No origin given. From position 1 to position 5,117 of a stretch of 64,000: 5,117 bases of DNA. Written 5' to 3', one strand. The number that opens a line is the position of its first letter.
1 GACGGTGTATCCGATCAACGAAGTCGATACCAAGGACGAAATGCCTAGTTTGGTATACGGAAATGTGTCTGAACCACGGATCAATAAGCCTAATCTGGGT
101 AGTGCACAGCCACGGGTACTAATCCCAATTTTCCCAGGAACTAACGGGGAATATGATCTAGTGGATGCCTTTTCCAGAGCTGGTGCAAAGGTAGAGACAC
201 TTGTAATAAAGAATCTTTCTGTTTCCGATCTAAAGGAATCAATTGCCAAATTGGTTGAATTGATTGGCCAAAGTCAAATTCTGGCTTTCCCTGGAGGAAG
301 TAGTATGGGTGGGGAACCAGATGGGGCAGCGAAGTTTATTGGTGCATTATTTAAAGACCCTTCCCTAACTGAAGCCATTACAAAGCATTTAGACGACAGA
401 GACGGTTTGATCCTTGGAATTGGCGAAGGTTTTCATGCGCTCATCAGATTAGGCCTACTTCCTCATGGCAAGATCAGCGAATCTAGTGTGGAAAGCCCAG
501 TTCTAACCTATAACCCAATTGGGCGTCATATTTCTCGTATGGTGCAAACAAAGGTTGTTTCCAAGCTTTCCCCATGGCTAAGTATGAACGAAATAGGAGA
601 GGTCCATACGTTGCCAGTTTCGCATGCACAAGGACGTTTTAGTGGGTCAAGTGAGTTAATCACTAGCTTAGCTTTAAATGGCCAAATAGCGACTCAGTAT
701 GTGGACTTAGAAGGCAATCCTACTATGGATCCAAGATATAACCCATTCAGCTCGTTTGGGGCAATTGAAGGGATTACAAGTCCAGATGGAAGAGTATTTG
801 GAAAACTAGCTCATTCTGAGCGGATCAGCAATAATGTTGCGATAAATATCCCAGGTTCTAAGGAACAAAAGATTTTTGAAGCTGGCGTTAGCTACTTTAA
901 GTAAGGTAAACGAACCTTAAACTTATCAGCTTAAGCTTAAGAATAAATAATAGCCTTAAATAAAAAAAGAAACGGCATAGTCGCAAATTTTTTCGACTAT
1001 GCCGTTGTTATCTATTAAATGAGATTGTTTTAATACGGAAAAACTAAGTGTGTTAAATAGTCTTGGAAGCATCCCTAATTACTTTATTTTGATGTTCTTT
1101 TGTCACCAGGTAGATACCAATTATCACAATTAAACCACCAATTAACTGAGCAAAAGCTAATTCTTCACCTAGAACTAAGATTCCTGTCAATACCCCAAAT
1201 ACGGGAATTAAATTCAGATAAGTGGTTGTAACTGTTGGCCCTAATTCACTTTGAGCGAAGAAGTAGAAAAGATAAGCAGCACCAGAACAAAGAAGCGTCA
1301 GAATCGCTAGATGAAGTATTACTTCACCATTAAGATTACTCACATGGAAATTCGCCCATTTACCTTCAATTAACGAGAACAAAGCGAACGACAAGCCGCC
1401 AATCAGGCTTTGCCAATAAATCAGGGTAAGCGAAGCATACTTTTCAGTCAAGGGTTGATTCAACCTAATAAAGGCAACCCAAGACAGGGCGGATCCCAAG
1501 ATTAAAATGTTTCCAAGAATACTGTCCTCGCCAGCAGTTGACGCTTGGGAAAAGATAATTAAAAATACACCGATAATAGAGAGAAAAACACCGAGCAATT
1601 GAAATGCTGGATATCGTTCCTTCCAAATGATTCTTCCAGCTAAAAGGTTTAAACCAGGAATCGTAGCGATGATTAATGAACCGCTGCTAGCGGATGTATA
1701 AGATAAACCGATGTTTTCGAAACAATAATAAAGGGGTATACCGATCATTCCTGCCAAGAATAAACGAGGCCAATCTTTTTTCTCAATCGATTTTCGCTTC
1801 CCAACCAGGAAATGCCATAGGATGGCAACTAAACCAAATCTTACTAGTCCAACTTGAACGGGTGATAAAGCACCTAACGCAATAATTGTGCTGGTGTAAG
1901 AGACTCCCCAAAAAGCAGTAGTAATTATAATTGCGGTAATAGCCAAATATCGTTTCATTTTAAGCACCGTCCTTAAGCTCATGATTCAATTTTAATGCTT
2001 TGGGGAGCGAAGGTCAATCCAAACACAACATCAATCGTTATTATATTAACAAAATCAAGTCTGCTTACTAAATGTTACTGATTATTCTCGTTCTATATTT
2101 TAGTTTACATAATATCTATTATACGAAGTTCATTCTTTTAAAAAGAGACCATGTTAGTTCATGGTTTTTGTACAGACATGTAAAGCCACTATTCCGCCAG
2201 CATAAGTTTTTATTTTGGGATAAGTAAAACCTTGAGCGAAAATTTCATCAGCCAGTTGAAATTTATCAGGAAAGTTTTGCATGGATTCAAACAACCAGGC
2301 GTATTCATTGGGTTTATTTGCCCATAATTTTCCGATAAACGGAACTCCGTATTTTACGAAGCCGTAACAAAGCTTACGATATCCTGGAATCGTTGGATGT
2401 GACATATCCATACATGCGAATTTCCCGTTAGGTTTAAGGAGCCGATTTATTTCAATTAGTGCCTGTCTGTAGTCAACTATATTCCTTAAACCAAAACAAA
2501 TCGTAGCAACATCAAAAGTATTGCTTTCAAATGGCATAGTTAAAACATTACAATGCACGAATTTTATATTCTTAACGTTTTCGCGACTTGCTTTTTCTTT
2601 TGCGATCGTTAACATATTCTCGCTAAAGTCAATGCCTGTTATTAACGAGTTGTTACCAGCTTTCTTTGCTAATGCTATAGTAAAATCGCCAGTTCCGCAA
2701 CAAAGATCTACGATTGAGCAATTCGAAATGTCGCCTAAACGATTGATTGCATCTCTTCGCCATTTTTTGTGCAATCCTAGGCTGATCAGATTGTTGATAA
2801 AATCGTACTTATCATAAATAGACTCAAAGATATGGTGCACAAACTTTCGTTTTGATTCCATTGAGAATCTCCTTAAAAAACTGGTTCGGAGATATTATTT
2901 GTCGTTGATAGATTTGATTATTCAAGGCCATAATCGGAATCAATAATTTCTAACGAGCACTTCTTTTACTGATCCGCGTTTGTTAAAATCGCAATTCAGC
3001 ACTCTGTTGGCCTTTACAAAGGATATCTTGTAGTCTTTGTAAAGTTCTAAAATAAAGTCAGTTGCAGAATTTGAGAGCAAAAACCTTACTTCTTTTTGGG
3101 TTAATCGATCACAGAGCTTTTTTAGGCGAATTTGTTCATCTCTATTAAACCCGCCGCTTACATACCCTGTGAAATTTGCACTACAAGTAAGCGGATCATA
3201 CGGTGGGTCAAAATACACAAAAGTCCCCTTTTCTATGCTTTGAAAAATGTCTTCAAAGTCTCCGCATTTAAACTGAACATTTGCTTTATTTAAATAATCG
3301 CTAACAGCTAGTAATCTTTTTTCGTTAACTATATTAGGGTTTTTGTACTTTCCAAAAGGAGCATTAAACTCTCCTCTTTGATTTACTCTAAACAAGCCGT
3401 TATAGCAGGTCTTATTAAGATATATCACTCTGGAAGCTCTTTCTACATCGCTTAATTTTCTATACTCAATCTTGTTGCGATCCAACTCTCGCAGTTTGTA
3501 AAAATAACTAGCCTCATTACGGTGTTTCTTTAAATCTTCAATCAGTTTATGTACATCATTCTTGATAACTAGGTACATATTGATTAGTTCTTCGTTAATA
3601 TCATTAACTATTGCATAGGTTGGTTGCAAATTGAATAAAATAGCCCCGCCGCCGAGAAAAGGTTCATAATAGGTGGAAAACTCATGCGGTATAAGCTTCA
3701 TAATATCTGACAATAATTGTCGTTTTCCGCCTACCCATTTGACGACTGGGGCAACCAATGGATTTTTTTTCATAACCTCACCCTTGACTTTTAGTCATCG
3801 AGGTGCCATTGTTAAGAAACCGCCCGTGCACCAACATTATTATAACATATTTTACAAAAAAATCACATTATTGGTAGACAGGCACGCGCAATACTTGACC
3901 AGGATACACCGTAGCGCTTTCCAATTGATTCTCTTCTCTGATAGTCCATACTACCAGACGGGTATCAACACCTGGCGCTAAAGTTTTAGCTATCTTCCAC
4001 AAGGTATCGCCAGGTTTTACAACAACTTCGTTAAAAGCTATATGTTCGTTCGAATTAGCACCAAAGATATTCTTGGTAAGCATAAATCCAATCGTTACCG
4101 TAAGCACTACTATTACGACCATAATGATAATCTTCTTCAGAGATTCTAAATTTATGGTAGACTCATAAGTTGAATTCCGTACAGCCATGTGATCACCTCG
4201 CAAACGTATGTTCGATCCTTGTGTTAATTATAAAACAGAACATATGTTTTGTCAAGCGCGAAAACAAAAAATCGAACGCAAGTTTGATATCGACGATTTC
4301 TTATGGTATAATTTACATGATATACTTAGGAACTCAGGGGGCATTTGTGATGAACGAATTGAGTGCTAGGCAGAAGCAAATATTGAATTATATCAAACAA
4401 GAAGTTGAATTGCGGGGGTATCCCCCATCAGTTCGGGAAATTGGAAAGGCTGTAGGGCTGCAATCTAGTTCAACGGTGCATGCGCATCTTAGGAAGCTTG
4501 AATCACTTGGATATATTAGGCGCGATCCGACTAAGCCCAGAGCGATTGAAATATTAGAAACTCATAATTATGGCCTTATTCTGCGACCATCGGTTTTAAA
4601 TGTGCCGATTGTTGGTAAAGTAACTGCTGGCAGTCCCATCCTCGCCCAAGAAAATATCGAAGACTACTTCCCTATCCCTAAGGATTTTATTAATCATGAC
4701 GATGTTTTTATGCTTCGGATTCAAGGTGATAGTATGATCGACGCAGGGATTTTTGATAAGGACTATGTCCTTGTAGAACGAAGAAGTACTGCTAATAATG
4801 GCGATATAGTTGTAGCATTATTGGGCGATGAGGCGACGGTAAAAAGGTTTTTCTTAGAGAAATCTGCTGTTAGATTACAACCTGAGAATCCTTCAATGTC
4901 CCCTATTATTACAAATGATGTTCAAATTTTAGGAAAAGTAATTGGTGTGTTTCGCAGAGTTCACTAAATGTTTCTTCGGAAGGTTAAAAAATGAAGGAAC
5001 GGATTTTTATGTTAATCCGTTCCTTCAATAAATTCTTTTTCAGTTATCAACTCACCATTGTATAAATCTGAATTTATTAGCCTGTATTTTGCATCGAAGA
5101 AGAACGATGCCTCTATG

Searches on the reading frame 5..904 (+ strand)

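Call 78: search_protein_families(library=pfam, proteins=[window:5-904:+], max_evalue=0.00001)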
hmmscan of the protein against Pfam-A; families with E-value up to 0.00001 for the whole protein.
window:5-904:+ (299 aa): 1 family
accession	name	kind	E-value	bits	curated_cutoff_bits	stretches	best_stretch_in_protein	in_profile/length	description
PF13507.12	GATase_5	-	6.7e-68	229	27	1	35-298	1-260/260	CobB/CobQ-like glutamine amidotransferase domain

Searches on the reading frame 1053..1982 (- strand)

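Call 78: search_protein_families(library=pfam, proteins=[window:1053-1982:-], max_evalue=0.00001)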
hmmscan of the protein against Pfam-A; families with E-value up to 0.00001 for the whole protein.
window:1053-1982:- (309 aa): 2 families
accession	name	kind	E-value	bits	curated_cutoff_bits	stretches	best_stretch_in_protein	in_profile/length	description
PF00892.27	EamA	-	1.8e-38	132.3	28.2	2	156-294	2-134/135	EamA-like transporter family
PF08627.16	CRT-like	-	6.5e-06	25.8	26.9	0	46-189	41-186/335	CRT-like, chloroquine-resistance transporter-like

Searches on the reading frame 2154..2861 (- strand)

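Call 78: search_protein_families(library=pfam, proteins=[window:2154-2861:-], max_evalue=0.00001)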
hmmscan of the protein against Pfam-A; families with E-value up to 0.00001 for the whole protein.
window:2154-2861:- (235 aa): 8 families
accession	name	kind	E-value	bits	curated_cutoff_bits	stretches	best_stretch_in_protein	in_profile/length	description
PF01209.24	Ubie_methyltran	-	7e-71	238.7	20.1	1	3-232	4-233/233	ubiE/COQ5 methyltransferase family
PF13847.12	Methyltransf_31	-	1.5e-24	86.8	27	1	46-171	3-129/145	Methyltransferase domain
PF13649.12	Methyltransf_25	-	2.1e-24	86.5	27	1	50-146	1-97/97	Methyltransferase domain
PF08241.18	Methyltransf_11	-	2.4e-22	79.8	21.2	1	51-150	1-95/95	Methyltransferase domain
PF08242.18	Methyltransf_12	-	3.8e-16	60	30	1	52-148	2-98/98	Methyltransferase domain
PF13489.12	Methyltransf_23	-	4.7e-11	43.1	27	1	36-155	10-121/164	Methyltransferase domain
PF02390.23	Methyltransf_4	-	4.8e-08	33.1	24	1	48-123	3-80/173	Putative methyltransferase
PF05175.20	MTS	-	8.4e-07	29.2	23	1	47-117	32-100/170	Methyltransferase small domain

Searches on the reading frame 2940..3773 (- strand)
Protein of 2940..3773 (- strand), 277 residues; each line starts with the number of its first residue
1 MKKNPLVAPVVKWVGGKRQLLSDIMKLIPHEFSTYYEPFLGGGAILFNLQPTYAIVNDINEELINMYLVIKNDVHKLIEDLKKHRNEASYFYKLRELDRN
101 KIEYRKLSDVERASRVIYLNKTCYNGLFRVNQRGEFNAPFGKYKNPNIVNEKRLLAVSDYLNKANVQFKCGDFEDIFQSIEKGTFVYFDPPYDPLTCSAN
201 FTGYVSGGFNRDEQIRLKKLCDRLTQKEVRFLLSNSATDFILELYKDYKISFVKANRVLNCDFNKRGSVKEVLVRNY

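Call 78: search_protein_families(library=pfam, proteins=[window:2940-3773:-], max_evalue=0.00001)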
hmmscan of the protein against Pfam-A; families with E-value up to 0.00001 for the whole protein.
window:2940-3773:- (277 aa): 1 family
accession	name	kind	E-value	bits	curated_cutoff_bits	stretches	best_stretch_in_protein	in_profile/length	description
PF02086.21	MethyltransfD12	-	1.4e-68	231.8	22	1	13-257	1-251/253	D12 class N6 adenine-specific DNA methyltransferase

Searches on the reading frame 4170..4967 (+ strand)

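Call 78: search_protein_families(library=pfam, proteins=[window:4170-4967:+], max_evalue=0.00001)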
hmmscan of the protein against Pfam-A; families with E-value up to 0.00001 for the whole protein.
window:4170-4967:+ (265 aa): 2 families
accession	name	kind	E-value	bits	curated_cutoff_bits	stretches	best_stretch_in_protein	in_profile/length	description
PF00717.28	Peptidase_S24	-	1.3e-36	125.2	23.3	1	146-258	1-116/116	Peptidase S24-like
PF01726.22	LexA_DNA_bind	-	1.4e-25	89.3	23.7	1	61-125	1-65/65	LexA DNA binding domain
